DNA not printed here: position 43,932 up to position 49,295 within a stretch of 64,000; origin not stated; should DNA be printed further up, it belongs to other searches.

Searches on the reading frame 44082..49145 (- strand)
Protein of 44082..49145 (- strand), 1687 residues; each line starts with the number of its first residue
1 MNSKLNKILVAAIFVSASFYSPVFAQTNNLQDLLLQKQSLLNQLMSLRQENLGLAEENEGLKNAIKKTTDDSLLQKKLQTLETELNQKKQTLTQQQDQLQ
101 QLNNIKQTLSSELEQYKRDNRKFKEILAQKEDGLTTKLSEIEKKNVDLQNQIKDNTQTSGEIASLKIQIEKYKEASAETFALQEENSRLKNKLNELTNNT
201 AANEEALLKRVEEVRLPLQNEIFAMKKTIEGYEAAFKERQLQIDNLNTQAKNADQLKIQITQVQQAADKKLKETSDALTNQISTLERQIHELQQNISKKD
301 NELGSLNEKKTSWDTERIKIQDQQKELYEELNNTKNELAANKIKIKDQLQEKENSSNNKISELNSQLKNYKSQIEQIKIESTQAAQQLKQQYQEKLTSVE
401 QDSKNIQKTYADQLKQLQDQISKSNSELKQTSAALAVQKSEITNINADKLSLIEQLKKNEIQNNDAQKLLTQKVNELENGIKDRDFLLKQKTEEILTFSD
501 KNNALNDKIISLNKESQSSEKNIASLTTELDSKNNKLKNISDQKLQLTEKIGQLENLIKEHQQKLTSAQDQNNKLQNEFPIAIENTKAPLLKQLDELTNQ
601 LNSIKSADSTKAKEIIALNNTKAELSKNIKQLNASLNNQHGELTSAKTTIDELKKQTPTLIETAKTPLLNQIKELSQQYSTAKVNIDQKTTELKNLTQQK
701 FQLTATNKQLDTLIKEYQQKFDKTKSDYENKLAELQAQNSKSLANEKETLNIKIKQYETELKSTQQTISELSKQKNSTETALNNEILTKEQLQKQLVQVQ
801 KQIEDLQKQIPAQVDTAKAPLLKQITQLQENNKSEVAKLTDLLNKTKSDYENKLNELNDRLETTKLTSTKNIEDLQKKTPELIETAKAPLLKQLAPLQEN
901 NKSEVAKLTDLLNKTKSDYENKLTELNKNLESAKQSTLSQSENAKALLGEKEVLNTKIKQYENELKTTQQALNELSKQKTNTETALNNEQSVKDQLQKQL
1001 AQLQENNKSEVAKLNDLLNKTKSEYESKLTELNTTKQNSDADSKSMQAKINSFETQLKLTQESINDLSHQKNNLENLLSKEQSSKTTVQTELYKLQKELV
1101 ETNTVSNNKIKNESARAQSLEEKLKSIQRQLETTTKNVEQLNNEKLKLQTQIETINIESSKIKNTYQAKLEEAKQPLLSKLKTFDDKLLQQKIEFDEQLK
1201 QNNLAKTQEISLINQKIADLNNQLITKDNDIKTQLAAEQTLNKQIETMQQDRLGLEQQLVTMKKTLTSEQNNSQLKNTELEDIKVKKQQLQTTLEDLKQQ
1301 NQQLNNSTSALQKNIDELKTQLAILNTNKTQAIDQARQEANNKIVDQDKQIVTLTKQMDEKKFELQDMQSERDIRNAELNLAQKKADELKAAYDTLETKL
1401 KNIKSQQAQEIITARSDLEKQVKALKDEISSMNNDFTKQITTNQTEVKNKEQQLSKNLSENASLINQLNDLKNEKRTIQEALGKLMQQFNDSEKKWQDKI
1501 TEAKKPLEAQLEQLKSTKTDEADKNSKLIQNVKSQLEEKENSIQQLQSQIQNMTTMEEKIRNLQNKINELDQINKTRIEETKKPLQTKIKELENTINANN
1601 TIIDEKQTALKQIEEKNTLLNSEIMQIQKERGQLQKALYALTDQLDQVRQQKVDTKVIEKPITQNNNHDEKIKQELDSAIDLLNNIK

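Call 7: search_protein_families(library=pfam, proteins=[window:44082-49145:-], max_evalue=0.0001)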
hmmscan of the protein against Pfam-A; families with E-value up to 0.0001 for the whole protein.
window:44082-49145:- (1687 aa): 1 family
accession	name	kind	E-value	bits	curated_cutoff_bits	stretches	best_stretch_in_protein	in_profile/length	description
PF00038.26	Filament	-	5.4e-05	23.4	40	1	1325-1572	30-270/313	Intermediate filament protein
